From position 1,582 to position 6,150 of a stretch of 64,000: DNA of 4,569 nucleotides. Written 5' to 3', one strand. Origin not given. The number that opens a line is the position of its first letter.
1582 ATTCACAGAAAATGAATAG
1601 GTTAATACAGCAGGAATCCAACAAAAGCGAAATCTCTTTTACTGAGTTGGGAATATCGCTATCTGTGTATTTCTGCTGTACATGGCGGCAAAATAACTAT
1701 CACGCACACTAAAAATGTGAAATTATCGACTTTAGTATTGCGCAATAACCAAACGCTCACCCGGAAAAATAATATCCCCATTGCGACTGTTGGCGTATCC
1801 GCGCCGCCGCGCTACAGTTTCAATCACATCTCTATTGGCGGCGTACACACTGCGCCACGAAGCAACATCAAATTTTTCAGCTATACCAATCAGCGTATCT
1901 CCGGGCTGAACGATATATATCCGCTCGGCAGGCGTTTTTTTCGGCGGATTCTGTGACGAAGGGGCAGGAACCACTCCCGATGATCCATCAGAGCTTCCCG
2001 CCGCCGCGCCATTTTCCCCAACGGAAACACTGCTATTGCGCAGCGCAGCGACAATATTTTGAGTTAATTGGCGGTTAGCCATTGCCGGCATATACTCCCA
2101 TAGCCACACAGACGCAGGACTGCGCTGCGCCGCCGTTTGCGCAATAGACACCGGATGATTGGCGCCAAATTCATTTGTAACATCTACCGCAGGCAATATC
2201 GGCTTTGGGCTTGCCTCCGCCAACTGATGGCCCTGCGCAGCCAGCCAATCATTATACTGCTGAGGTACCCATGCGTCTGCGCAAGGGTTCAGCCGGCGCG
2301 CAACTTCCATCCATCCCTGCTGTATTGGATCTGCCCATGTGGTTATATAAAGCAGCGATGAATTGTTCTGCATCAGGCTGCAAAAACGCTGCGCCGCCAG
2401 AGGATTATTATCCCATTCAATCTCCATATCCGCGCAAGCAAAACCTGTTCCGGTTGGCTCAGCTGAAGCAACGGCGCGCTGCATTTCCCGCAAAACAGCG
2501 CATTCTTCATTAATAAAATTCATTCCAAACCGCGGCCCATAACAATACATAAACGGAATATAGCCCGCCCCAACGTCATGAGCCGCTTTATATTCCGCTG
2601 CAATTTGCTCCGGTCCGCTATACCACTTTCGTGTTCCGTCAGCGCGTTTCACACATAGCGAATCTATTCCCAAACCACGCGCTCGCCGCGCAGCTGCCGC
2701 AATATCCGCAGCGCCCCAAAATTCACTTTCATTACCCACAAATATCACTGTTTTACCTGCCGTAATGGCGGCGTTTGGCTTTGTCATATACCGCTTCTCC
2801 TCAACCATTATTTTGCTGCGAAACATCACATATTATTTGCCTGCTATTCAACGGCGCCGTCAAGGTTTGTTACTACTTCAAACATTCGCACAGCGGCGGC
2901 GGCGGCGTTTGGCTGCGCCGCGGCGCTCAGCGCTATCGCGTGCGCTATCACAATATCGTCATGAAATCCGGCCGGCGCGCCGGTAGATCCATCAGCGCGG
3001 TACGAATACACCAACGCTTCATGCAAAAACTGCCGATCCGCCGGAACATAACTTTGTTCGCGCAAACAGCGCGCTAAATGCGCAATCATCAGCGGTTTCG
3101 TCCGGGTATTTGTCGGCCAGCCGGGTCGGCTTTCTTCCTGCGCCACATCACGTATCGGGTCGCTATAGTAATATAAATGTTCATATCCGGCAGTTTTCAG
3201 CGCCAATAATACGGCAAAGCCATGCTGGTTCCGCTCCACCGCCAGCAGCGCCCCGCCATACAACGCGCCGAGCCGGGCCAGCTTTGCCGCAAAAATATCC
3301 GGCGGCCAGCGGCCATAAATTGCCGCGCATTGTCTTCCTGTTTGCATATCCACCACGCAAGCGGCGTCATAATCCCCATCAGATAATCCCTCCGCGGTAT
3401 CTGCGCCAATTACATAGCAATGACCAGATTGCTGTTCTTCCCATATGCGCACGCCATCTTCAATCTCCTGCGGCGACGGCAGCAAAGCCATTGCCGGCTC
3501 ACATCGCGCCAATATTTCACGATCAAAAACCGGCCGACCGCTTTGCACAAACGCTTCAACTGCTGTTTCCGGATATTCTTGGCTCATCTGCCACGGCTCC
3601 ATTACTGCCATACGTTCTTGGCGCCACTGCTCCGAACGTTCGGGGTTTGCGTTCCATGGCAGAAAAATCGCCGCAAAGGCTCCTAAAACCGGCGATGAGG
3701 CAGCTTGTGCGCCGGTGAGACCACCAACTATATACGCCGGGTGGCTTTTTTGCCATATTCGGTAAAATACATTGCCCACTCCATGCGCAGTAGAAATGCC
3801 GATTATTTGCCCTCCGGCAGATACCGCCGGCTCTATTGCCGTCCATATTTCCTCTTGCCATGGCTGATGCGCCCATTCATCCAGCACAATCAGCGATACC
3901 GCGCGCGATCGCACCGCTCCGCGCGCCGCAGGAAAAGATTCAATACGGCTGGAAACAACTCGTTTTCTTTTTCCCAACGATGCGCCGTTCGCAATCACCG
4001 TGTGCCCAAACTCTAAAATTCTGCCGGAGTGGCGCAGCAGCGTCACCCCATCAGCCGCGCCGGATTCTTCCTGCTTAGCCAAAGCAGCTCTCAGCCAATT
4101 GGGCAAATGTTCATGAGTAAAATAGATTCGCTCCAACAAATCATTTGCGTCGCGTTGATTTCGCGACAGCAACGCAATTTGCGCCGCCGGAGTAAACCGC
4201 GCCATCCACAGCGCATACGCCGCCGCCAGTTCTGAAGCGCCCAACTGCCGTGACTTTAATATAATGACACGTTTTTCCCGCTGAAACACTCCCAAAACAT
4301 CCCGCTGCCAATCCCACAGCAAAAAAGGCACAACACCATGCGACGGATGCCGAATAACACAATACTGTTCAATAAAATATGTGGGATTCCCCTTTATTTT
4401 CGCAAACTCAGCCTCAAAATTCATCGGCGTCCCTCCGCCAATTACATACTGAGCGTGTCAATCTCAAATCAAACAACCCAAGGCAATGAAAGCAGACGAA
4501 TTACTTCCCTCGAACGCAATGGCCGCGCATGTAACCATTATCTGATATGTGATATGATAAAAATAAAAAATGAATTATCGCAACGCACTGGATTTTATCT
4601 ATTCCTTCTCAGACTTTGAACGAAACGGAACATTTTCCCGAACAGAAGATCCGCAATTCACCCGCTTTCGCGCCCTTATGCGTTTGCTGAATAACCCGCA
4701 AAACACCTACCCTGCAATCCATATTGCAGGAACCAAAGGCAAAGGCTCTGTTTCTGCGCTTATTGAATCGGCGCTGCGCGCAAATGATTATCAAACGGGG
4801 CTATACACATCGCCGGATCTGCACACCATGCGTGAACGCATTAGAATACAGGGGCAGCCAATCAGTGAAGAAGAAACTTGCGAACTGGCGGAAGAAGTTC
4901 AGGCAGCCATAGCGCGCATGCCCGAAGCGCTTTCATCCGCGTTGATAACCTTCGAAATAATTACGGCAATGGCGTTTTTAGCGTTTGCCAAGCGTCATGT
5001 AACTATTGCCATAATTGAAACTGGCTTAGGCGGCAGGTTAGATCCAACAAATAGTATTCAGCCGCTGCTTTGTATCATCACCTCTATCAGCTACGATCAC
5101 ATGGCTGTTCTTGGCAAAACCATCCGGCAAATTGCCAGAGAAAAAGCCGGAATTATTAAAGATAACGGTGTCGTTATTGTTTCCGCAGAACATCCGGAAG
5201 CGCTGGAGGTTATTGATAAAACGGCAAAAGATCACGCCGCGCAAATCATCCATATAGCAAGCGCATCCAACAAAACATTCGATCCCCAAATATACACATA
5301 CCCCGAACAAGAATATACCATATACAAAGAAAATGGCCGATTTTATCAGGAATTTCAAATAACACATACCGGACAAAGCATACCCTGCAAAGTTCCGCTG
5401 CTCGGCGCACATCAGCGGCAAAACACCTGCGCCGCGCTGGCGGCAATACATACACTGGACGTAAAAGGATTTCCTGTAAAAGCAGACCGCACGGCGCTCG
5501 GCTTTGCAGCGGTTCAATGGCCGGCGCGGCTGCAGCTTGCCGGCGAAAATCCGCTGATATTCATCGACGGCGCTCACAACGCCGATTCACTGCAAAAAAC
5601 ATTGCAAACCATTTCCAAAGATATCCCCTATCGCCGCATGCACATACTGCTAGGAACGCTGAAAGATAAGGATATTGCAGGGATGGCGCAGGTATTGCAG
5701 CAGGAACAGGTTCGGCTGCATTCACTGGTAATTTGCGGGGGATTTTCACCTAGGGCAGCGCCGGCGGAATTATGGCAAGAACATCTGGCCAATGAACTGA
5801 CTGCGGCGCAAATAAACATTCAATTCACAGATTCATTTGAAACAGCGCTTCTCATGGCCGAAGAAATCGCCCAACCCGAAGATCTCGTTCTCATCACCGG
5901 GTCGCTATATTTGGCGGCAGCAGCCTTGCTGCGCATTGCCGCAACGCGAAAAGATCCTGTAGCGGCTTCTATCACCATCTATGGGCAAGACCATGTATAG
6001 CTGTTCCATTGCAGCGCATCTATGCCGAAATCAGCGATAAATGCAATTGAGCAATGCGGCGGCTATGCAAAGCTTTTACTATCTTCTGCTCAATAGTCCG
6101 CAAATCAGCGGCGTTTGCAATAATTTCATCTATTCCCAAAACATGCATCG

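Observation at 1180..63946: Nine copies of a ~137-bp TIR-bounded, hairpin-rich element confined to intergenic DNA (family A)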

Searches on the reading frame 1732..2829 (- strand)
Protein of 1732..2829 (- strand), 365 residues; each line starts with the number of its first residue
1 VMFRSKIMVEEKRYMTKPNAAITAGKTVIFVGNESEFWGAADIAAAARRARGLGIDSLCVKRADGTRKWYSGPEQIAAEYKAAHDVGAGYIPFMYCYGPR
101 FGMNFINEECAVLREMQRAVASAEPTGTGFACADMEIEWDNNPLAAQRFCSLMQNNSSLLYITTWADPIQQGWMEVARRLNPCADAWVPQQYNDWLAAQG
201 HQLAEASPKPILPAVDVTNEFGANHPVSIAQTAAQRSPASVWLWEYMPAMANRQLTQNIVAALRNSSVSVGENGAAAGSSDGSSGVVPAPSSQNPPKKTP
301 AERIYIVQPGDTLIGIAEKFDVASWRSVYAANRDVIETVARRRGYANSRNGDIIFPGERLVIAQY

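Call 33: search_protein_families(library=pfam, proteins=[window:1732-2829:-])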
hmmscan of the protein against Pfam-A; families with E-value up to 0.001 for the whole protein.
window:1732-2829:- (365 aa): 1 family
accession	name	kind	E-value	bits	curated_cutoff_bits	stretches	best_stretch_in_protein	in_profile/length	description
PF01476.26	LysM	-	0.00021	21.6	20.9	0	305-322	1-18/43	LysM domain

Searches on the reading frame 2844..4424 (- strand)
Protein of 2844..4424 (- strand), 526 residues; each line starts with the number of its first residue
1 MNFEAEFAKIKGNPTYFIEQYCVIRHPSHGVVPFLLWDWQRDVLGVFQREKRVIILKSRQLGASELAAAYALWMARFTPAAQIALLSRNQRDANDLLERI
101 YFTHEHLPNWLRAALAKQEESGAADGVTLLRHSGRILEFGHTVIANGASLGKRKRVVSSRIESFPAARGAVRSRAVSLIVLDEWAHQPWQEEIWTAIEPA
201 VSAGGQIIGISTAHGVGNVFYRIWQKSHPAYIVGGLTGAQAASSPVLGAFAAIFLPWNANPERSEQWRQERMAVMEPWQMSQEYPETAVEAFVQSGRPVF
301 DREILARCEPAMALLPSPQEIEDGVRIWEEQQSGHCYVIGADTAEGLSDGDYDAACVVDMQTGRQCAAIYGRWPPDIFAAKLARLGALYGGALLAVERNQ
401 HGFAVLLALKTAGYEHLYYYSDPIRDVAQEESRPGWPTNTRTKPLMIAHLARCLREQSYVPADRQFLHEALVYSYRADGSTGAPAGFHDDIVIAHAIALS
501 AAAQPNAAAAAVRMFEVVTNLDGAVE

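Call 9: search_protein_families(library=ncbifam, proteins=[window:2844-4424:-])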
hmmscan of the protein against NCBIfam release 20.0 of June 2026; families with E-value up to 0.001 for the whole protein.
window:2844-4424:- (526 aa): 0 families

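Call 33: search_protein_families(library=pfam, proteins=[window:2844-4424:-])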
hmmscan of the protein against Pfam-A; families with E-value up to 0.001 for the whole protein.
window:2844-4424:- (526 aa): 1 family
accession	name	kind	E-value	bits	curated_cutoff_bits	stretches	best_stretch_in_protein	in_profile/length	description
PF03237.21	Terminase_6N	-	2.3e-07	31.1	22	1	54-229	1-151/215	Terminase large subunit, T4likevirus-type, N-terminal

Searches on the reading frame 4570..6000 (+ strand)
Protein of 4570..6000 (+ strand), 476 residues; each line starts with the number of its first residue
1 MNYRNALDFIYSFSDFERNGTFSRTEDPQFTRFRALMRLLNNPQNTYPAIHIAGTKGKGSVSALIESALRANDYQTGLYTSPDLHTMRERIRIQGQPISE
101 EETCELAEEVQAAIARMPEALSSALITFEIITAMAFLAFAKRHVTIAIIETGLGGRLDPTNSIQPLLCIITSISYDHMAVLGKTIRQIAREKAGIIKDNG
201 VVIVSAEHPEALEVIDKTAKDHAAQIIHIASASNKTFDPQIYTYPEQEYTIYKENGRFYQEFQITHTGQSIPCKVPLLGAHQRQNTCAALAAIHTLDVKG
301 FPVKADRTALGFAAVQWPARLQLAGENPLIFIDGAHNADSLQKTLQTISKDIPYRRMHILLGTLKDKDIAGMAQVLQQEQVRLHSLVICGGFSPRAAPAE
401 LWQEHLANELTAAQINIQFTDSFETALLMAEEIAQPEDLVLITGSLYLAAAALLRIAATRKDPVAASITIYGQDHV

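Call 9: search_protein_families(library=ncbifam, proteins=[window:4570-6000:+])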
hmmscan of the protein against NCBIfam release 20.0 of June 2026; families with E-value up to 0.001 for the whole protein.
window:4570-6000:+ (476 aa): 19 families
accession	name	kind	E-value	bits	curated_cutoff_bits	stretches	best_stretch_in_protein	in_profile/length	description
TIGR01499.1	folC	subfamily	1.7e-101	340.5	162.65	1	31-451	2-395/400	bifunctional protein FolC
NF047860.1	Tet-DihydfolSynFolCMyb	equivalog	3.2e-78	263.7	700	1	27-452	43-459/468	bifunctional tetrahydrofolate synthase/dihydrofolate synthase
NF008101.0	PRK10846.1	equivalog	6.7e-52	176.7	360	1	46-459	48-417/422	bifunctional tetrahydrofolate synthase/dihydrofolate synthase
TIGR01085.1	murE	subfamily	3.3e-20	72.4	257.3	2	127-444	138-445/472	UDP-N-acetylmuramyl-tripeptide synthetase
NF001124.0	PRK00139.1-2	equivalog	1.2e-18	67.2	476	1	42-444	107-466/500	UDP-N-acetylmuramoyl-L-alanyl-D-glutamate--2,6-diaminopimelate ligase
NF001126.0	PRK00139.1-4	equivalog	2.2e-16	59.5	373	2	168-444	197-456/486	UDP-N-acetylmuramoyl-L-alanyl-D-glutamate--2,6-diaminopimelate ligase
NF008896.0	PRK11929.1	equivalog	7.2e-16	57.2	1023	1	144-445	656-944/965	bifunctional UDP-N-acetylmuramoyl-L-alanyl-D-glutamate--2,6-diaminopimelate ligase MurE/UDP-N-acetylmuramoyl-tripeptide--D-alanyl-D-alanine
TIGR02068.2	cya_phycin_syn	equivalog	7.4e-15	54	850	1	140-444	539-848/862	cyanophycin synthetase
TIGR01143.1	murF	subfamily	7.9e-14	51.4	288.6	1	135-365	117-335/418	UDP-N-acetylmuramoyl-tripeptide--D-alanyl-D-alanine ligase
NF053648.1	pMurE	equivalog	4e-13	48.9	600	1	160-445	185-451/464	pseudomurein biosynthesis peptide ligase pMurE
NF010623.0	PRK14016.1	subfamily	4.2e-12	45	877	1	141-444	541-850/871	cyanophycin synthetase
TIGR01082.1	murC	equivalog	4.9e-12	45.7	335.1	1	163-444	166-437/449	UDP-N-acetylmuramate--L-alanine ligase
NF010628.0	PRK14022.1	equivalog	8.4e-12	44.6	536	1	169-444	205-454/483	UDP-N-acetylmuramoyl-L-alanyl-D-glutamate--L-lysine ligase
TIGR01087.1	murD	equivalog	1.4e-10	40.9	211.95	1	157-442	164-415/441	UDP-N-acetylmuramoyl-L-alanine--D-glutamate ligase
TIGR04012.1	poly_gGlu_PgsB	equivalog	2e-10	40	222.7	1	167-240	129-198/380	poly-gamma-glutamate synthase PgsB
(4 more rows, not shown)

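Call 11: find_encoding_contigs(protein=window:4570-6000:+, flank=10000, max_places=6)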
Protein window:4570-6000:+ (476 aa): 4 contigs read that carry it; 4 places shown.
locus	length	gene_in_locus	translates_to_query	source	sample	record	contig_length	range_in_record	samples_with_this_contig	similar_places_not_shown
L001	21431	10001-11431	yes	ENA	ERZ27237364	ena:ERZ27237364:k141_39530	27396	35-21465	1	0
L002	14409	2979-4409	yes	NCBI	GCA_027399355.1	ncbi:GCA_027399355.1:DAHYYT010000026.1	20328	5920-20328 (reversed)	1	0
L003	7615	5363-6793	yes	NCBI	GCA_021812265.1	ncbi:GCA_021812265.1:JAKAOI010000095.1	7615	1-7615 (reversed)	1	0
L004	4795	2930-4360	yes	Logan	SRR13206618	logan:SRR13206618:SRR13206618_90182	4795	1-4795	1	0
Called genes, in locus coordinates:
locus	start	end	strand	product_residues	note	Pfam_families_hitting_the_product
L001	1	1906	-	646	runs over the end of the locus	?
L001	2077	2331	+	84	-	-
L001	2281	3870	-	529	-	PF00704:Glyco_hydro_18 (weak), PF02839:CBM_5_12 (weak)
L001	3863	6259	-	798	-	PF00535:Glycos_transf_2 (faint), PF13641:Glyco_tranf_2_3 (weak), PF13632:Glyco_trans_2_3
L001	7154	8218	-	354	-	-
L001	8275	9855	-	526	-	PF03237:Terminase_6N (weak)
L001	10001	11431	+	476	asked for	PF08245:Mur_ligase_M, PF02875:Mur_ligase_C, PF27239:FOL3_C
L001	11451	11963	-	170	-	-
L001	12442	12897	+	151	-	PF03061:4HBT (weak)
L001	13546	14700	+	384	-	PF00481:PP2C, PF13672:PP2C_2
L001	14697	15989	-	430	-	PF13185:GAF_2 (faint), PF02518:HATPase_c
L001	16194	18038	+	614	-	PF01663:Phosphodiest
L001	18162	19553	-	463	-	PF00083:Sugar_tr, PF07690:MFS_1, PF03137:OATP (faint)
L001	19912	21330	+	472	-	PF01743:PolyA_pol, PF12627:PolyA_pol_RNAbd, PF01966:HD, PF13735:tRNA_NucTran2_2 (weak)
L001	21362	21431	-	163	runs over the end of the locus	PF04239:DUF421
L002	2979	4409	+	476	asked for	PF08245:Mur_ligase_M, PF02875:Mur_ligase_C, PF27239:FOL3_C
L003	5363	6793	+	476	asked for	PF08245:Mur_ligase_M, PF02875:Mur_ligase_C, PF27239:FOL3_C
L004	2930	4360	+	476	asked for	PF08245:Mur_ligase_M, PF02875:Mur_ligase_C, PF27239:FOL3_C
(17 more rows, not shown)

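Call 22: list_cluster_members(proteins=[P0002, window:4570-6000:+, window:18196-20910:+])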
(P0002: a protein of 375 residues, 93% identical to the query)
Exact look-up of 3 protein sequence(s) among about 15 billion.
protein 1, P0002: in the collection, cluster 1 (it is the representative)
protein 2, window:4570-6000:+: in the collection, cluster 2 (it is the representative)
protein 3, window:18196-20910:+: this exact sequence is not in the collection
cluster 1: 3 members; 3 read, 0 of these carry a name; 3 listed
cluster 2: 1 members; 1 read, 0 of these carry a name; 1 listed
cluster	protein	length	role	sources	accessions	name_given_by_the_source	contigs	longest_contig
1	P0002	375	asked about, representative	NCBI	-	-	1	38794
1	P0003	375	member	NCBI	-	-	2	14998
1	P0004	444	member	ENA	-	-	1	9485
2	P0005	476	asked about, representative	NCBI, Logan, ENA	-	-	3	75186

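Call 23: find_encoding_contigs(protein=P0003, flank=10000)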
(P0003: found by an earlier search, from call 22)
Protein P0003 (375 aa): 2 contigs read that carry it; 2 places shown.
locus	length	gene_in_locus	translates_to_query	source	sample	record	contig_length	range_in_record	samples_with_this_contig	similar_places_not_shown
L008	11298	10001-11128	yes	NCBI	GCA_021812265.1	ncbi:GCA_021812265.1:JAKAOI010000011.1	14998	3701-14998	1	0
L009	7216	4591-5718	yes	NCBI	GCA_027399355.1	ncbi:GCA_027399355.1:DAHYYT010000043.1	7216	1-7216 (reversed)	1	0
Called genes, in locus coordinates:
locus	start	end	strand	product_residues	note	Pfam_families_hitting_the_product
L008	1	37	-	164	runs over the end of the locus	-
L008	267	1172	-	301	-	PF10672:Methyltrans_SAM, PF03602:Cons_hypoth95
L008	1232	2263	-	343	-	PF01368:DHH, PF02272:DHHA1 (weak)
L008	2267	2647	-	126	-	PF02033:RBFA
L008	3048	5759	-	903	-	PF02421:FeoB_N (faint), PF04760:IF2_N, PF00009:GTP_EFTU, PF01926:MMR_HSR1, PF22042:EF-G_D2, PF11987:IF-2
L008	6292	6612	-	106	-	PF04296:YlxR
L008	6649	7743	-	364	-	PF08529:NusA_N, PF00575:S1 (weak), PF13184:KH_NusA_1st, PF26594:KH_NusA_2nd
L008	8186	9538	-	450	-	PF14531:Kinase-like (faint), PF00069:Pkinase, PF07714:PK_Tyr_Ser-Thr, PF03109:ABC1 (weak)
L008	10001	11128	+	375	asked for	PF02163:Peptidase_M50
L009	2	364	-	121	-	?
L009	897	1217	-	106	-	PF04296:YlxR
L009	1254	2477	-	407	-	PF08529:NusA_N, PF00575:S1 (weak), PF13184:KH_NusA_1st, PF26594:KH_NusA_2nd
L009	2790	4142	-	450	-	PF14531:Kinase-like (faint), PF00069:Pkinase, PF07714:PK_Tyr_Ser-Thr, PF03109:ABC1 (weak)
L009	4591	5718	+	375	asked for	PF02163:Peptidase_M50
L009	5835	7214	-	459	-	?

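Call 24: find_encoding_contigs(protein=P0004, flank=10000)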
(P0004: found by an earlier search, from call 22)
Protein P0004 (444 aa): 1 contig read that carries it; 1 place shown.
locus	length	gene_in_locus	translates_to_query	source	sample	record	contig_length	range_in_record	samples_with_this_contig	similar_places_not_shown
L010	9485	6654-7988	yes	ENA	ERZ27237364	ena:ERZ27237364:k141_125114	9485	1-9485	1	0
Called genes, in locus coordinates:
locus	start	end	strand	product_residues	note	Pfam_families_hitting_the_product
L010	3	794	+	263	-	?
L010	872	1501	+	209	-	PF14124:DUF4291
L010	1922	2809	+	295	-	PF03781:FGE-sulfatase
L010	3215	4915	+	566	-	PF00133:tRNA-synt_1, PF09334:tRNA-synt_1g, PF19303:Anticodon_3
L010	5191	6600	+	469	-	PF00206:Lyase_1, PF10415:FumaraseC_C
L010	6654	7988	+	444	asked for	PF02163:Peptidase_M50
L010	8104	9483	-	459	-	?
